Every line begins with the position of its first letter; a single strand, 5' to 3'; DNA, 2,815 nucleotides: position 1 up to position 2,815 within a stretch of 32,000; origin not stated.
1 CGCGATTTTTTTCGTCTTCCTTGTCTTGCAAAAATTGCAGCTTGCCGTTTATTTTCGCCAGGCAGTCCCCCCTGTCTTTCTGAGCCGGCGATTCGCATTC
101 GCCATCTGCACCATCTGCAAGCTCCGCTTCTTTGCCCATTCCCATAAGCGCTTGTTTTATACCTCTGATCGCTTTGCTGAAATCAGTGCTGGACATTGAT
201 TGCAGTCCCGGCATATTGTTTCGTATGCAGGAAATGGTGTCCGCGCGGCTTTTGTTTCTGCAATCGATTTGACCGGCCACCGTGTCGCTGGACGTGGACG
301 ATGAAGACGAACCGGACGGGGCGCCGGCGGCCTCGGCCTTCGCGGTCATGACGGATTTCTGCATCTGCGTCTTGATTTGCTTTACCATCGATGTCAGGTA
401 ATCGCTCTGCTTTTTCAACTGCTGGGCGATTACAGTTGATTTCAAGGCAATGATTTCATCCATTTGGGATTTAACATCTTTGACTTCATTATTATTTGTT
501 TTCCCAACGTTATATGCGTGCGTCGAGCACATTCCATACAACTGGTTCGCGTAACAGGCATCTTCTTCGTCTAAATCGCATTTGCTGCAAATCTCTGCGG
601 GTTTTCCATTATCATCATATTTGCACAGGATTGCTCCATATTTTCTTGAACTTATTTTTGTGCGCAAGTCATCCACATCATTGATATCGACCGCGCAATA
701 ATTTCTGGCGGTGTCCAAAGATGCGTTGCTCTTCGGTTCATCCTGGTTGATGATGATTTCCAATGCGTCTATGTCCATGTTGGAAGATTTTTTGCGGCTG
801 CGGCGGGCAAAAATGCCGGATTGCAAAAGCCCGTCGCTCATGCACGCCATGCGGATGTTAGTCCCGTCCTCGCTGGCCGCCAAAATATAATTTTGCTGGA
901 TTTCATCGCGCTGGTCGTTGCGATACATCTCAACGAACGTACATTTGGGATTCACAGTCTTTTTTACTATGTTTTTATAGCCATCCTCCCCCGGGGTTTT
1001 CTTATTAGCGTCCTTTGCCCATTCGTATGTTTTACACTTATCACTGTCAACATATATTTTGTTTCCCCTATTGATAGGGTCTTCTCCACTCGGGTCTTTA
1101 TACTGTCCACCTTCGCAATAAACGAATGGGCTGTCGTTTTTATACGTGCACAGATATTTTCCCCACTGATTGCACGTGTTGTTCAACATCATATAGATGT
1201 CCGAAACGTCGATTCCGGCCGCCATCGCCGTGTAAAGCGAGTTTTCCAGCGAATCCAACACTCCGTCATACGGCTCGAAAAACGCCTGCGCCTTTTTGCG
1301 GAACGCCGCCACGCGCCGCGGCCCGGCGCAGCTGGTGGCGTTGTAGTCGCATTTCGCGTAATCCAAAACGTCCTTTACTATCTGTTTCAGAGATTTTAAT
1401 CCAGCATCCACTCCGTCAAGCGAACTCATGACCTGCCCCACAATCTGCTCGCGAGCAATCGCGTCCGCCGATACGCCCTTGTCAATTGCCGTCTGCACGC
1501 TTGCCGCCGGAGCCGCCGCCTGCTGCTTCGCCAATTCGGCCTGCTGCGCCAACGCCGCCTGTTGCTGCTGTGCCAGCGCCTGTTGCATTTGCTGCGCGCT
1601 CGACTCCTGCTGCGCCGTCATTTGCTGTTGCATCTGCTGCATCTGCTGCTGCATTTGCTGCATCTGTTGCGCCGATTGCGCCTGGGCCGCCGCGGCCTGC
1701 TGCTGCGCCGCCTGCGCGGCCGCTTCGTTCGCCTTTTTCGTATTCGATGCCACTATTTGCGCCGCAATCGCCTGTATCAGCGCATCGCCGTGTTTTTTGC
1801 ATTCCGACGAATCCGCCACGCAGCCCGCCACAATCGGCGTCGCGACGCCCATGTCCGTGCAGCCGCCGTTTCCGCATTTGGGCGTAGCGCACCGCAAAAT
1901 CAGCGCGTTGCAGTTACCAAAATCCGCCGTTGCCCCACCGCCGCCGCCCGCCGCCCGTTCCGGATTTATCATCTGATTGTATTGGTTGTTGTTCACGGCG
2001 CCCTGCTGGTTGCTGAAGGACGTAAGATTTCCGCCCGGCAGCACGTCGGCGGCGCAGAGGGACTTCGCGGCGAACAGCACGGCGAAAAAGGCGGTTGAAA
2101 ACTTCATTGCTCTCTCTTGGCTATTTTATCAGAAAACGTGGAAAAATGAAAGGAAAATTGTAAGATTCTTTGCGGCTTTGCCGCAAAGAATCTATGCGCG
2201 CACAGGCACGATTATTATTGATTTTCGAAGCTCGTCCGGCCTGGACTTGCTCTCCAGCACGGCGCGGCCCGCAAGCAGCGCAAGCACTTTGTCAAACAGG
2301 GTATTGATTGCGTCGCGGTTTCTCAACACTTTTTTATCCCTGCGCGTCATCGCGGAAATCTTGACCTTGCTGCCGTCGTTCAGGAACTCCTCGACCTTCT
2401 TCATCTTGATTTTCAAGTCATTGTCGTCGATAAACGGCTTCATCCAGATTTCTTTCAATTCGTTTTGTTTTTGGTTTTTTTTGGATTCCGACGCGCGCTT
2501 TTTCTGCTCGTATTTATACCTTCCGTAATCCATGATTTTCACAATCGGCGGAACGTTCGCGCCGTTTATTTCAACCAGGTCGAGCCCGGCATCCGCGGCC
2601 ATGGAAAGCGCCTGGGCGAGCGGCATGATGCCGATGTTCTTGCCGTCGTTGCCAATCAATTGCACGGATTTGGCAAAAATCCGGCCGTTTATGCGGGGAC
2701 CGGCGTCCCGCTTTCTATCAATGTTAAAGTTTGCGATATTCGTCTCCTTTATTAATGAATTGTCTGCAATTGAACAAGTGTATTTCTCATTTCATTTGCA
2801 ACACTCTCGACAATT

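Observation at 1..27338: A family of secreted cysteine-rich proteins recurs at four loci within 32 kb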

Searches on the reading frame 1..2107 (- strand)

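Call 7: search_protein_families(library=pfam, proteins=[window:1-2107:-], max_evalue=1)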
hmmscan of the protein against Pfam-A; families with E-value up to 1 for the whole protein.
window:1-2107:- (702 aa): 3 families
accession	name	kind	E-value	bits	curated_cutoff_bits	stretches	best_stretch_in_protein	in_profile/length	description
PF03153.18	TFIIA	-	2.3e-08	34.9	36.2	1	108-346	151-349/415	Transcription factor IIA, alpha/beta subunit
PF11068.13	YlqD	-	0.16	12.7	27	0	130-197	17-84/131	YlqD protein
PF02601.20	Exonuc_VII_L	-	0.26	11.2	35.9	1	109-210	151-250/315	Exonuclease VII, large subunit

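Call 8: search_protein_families(library=ncbifam, proteins=[window:1-2107:-], max_evalue=1)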
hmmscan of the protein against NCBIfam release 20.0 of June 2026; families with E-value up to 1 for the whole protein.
window:1-2107:- (702 aa): 1 family
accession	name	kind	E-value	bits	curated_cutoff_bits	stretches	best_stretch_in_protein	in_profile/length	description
TIGR03499.1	FlhF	equivalog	0.45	10.4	174.15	1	121-253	50-190/286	flagellar biosynthesis GTPase FlhF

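Call 16: find_homologous_proteins(query=window:1-2107:-, max_evalue=0.001)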
Query window:1-2107:- (702 aa): 874 proteins with E <= 0.001 among 8000 candidates; the best 120 are listed.
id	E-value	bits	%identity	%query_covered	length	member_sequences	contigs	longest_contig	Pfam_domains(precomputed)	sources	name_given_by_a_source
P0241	0.0e+0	1547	100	100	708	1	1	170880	PF03153.19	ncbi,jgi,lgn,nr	ncbi:MAG: hypothetical protein LBT45_00770 [Rickettsiales bacterium]|jgi:hypothetical protein|nr:hyp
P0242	1.3e-272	924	58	70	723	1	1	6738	PF03153.19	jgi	jgi:hypothetical protein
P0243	5.0e-211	720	57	69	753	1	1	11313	-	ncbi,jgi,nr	ncbi:MAG: hypothetical protein LBL46_04980 [Rickettsiales bacterium]|jgi:hypothetical protein|nr:hyp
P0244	8.2e-199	680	55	69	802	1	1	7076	-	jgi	-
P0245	1.7e-195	669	48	69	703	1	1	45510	-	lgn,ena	-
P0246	1.2e-174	600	48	98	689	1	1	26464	-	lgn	-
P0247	2.6e-153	530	47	89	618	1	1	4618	-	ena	-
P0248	4.9e-147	509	44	90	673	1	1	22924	-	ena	-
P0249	1.1e-144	501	53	66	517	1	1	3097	-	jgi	jgi:hypothetical protein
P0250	6.9e-132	459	42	77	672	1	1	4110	-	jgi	-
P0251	1.9e-131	458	40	98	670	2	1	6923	-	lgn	-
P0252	1.4e-126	442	42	87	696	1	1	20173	-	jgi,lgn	jgi:hypothetical protein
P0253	2.8e-125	437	38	89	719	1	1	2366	-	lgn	-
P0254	7.4e-124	433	40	93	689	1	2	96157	-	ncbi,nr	ncbi:MAG: hypothetical protein JW974_03380 [Alphaproteobacteria bacterium]|nr:hypothetical protein [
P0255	1.4e-123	432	39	91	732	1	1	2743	-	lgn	-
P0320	1.8e-109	385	37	91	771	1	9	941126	-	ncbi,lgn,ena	-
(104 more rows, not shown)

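Call 30: search_solved_structures(query=A2, max_evalue=1)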
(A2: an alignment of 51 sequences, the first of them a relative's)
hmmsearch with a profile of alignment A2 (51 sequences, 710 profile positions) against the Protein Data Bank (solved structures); distinct sequences matched with E-value up to 1: 1.
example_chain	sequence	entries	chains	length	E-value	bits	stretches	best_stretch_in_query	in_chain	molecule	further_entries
7x5d_A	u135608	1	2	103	0.22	13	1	104-188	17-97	Lamin-A/C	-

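Call 31: find_encoding_contigs(protein=P0320, flank=10000, max_places=1)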
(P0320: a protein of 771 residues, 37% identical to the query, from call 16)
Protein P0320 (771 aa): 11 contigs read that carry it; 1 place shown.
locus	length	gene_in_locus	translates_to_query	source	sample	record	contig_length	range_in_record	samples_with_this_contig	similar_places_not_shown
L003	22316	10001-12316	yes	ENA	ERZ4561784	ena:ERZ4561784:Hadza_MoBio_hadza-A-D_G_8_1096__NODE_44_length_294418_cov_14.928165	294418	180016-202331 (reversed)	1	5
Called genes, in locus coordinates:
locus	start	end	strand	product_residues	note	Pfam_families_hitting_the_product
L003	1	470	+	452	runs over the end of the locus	-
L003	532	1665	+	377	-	-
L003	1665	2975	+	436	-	-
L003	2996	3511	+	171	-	PF13717:Zn_ribbon_4 (weak)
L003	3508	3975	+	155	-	-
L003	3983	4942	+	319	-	PF00849:PseudoU_synth_2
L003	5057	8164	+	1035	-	-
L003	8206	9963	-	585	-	PF13306:LRR_5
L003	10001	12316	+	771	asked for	-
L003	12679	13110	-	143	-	-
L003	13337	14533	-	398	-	-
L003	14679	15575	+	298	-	-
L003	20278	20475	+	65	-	-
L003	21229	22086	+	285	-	-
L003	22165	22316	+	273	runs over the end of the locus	-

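Call 40: find_encoding_contigs(protein=P0241, flank=10000, max_places=1)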
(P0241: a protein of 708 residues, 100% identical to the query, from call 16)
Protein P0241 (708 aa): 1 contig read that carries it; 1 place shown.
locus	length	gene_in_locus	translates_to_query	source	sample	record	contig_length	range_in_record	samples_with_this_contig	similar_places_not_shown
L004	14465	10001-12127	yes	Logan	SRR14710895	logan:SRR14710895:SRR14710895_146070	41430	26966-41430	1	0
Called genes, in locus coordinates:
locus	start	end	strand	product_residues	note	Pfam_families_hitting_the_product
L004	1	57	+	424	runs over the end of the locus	PF02321:OEP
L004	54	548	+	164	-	-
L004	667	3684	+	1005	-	PF00873:ACR_tran, PF03176:MMPL (faint)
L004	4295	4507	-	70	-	-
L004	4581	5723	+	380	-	PF02646:RmuC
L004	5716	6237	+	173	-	PF01327:Pep_deformylase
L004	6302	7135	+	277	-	PF00551:Formyl_trans_N, PF02911:Formyl_trans_C (faint)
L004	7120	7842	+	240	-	PF01416:PseudoU_synth_1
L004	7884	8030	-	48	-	-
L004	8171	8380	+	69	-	PF01197:Ribosomal_L31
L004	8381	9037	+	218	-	PF00459:Inositol_P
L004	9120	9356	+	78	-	-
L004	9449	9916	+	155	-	PF05198:IF3_N, PF00707:IF3_C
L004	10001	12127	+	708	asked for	PF03153:TFIIA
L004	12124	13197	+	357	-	PF00365:PFK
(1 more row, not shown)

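Call 42: predict_structure(alignment_id=A2)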
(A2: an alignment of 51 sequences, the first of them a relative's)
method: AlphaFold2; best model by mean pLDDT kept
length: 708 residues; sequences in the alignment: 51
mean_pLDDT: 70.6   pTM: 0.49
mean pLDDT of the five models: 70.6, 70.1, 67.8, 66.6, 65.8
residues with pLDDT >= 90: 112; 70-90: 292; 50-70: 145; < 50: 159
segments of 3 or more residues with pLDDT < 50: 17-41, 48-62, 141-149, 166-205, 343-355, 361-379, 425-434, 436-441, 597-606
pLDDT, mean of each block of 10 residues (from residue 1): 62 50 32 41 49 37 72 80 82 87 81 82 74 58 48 59 52 42 44 41 49 66 82 92 97 94 95 96 88 77 63 76 75 62 46 50 40 40 74 78 71 71 53 46 78 87 81 90 91 84 71 72 92 87 89 96 94 85 77 57 48 79 88 84 84 76 58 80 87 85 58
secondary structure, 60 per line:
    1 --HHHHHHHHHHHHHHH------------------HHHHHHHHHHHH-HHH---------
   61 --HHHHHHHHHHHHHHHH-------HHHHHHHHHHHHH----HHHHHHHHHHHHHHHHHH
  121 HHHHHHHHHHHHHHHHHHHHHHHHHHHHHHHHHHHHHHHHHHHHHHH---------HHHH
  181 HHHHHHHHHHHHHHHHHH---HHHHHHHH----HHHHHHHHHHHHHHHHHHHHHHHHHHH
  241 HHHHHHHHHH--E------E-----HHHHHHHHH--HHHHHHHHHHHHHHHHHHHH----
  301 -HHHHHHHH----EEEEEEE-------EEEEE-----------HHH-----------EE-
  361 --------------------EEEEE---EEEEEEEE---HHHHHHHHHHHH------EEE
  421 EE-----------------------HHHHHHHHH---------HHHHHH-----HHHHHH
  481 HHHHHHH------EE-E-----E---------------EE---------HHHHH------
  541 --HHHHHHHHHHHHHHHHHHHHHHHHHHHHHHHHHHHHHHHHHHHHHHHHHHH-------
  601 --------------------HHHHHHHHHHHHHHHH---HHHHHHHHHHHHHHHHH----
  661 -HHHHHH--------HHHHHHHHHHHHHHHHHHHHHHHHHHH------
elements in order (helices of 4 or more, strands of 3 or more residues): H3-17 H36-47 H63-78 H86-98 H103-167 H177-198 H202-209 H214-250 H266-274 H277-296 H302-309 E314-320 E328-332 E381-385 E389-396 H400-411 E418-422 H446-454 H464-469 H475-487 H530-534 H543-593 H621-636 H640-656 H662-667 H676-702

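Call 46: fold_search(model_id=the predicted structure, library=pdb)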
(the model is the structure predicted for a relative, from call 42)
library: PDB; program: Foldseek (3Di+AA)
matches with E <= 10: 3; with E <= 0.001: 0
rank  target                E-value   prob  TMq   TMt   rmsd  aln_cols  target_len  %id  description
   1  5me8_A                8.0e+00  0.12  0.10  0.46   9.7       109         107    9  N-terminal domain of the human tumor suppressor ING5 (released 2018-03-14)
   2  4r61                  9.3e+00  0.23  0.11  0.50   8.8        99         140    7  Crystal structure of a rationally designed single-chain protein mimicking a trimeric gp41 N-terminal heptad-repeat regio (released 2014-12-10)
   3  6zvr_DB               9.3e+00  0.07  0.08  0.26  18.1       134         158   10  C11 symmetry: Bacterial Vipp1 and PspA are members of the ancient ESCRT-III membrane-remodeling superfamily. (released 2021-08-04)

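Call 63: search_protein_families(library=pfam, alignment_id=A2, max_evalue=0.01)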
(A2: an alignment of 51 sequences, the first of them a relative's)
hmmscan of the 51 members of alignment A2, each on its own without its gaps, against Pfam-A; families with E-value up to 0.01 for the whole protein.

A. member 1, P0241 (708 aa): 1 family
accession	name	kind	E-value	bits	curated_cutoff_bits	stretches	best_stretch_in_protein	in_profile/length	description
PF03153.18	TFIIA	-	2.4e-08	34.8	36.2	1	108-346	151-349/415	Transcription factor IIA, alpha/beta subunit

B. families by the number of members that match (of 51 scanned): 5 families
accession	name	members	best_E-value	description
PF03153.18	TFIIA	40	2.4e-08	Transcription factor IIA, alpha/beta subunit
PF24072.1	T7_gp14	1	0.00028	T7 virus internal virion protein gp14 family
PF06810.17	Phage_scaffold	1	0.00071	Phage capsid assembly scaffolding protein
PF06207.16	DUF1002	1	0.0075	Protein of unknown function (DUF1002)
PF10459.15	Peptidase_S46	1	0.0076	Peptidase S46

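Call 64: search_protein_families(library=pfam, proteins=[L003:5057-8164:+], max_evalue=0.5)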
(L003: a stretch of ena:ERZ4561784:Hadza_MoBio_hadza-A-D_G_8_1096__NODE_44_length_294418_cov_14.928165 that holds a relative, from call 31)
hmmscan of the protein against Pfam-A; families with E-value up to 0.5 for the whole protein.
L003:5057-8164:+ (1035 aa): 0 families

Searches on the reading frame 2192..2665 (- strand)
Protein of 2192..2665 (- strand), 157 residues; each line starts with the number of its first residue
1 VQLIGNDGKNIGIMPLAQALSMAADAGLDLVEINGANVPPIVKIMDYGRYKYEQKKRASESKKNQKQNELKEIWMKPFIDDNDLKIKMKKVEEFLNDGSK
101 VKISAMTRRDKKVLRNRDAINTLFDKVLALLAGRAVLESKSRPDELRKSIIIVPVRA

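Call 10: search_protein_families(library=pfam, proteins=[window:2192-2665:-], max_evalue=0.001)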
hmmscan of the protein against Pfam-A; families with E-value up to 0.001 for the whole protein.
window:2192-2665:- (157 aa): 2 families
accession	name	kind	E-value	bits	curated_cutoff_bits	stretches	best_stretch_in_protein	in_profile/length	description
PF05198.21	IF3_N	-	1.4e-23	83.2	26.9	1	2-60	11-69/70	Translation initiation factor IF-3, N-terminal domain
PF00707.27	IF3_C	-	1.6e-12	47.6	34.8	1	69-153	2-84/86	Translation initiation factor IF-3, C-terminal domain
